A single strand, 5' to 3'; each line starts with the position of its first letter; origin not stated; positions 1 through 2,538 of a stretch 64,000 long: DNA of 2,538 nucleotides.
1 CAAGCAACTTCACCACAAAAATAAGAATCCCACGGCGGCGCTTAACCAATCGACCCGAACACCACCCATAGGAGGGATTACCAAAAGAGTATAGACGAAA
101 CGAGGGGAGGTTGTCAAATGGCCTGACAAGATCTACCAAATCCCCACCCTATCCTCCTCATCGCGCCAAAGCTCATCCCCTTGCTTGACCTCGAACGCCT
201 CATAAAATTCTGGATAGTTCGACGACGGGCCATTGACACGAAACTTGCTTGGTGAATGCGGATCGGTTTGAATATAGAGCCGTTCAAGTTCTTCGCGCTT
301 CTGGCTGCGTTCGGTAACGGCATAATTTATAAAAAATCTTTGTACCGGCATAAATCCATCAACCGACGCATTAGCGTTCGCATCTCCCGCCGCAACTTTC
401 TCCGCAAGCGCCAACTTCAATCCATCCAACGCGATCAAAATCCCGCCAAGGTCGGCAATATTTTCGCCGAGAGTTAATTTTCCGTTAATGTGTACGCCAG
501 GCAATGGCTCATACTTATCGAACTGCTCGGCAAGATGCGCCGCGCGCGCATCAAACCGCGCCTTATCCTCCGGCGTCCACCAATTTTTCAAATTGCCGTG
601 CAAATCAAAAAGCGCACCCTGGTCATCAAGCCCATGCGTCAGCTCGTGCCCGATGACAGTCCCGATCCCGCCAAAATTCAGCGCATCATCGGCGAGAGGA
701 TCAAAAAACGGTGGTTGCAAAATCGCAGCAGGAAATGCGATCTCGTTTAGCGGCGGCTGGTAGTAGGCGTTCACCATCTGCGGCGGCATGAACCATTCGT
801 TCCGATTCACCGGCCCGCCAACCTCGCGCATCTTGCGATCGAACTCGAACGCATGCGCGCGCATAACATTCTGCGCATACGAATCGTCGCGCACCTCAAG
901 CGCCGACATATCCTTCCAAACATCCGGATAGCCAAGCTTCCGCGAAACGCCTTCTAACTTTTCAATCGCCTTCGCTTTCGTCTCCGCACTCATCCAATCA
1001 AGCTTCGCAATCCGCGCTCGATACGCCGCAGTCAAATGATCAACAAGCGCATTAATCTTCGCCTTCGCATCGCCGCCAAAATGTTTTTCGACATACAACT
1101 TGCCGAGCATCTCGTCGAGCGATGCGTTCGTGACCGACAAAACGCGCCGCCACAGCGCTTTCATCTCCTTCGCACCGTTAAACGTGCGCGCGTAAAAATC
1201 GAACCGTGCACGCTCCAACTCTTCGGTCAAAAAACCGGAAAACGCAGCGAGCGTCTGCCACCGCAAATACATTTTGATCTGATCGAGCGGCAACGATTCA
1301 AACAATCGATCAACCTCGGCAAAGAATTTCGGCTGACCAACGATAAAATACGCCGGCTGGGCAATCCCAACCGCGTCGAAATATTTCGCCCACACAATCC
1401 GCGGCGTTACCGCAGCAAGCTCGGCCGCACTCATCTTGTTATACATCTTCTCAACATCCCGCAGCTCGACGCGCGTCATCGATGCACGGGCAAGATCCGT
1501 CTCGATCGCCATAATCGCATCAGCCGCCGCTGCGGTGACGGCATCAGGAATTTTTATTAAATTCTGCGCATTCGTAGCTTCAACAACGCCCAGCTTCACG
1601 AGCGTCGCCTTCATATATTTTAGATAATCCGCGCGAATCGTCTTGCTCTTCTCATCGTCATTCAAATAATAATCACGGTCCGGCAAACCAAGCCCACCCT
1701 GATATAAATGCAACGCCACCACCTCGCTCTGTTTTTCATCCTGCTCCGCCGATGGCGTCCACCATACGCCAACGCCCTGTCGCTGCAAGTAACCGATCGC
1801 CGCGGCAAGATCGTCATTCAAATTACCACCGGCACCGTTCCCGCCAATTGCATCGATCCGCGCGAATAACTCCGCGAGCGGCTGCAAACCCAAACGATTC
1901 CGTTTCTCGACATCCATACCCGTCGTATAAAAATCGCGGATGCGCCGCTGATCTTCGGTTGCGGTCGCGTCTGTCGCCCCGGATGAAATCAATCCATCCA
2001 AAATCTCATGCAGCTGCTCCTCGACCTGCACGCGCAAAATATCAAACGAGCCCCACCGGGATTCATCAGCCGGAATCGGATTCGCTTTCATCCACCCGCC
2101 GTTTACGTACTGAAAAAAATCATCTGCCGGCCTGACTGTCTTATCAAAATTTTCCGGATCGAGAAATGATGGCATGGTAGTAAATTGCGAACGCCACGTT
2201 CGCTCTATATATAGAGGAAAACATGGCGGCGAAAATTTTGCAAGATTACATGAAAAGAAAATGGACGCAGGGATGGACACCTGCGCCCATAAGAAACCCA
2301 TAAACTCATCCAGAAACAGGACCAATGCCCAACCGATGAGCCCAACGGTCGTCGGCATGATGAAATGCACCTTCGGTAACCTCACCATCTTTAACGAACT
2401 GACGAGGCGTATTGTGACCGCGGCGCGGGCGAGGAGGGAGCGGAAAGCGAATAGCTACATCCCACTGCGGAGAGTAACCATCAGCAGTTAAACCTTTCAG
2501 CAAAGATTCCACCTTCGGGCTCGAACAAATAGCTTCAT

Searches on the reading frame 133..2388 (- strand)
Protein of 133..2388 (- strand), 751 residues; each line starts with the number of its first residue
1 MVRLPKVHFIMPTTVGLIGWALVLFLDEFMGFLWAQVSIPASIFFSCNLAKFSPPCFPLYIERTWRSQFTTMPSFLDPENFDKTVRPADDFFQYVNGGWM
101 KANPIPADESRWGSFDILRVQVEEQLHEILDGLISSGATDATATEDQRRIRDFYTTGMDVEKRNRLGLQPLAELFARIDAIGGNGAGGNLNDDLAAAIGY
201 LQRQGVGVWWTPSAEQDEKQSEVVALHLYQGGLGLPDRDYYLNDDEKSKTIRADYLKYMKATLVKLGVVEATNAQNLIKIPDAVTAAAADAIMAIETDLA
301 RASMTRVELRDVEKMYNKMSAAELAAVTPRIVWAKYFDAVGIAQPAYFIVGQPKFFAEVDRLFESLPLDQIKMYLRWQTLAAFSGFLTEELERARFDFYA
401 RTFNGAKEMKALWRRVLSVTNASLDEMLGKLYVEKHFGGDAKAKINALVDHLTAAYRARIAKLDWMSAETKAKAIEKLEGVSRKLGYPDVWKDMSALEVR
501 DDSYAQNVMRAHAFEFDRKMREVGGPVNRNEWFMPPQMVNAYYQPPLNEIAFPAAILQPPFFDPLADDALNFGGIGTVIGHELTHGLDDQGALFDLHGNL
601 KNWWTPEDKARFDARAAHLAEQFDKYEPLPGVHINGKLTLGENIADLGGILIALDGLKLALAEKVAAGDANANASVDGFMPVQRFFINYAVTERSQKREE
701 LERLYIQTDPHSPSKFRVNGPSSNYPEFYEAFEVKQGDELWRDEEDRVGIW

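Call 43: search_protein_families(library=pfam, proteins=[window:133-2388:-])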
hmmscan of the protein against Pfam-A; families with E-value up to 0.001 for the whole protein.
window:133-2388:- (751 aa): 2 families
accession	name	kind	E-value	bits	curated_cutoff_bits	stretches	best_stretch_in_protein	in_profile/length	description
PF05649.18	Peptidase_M13_N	-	1.3e-117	393.9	32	1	87-488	1-381/381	Peptidase family M13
PF01431.27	Peptidase_M13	-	7.2e-65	218.9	24.5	1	540-748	1-205/205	Peptidase family M13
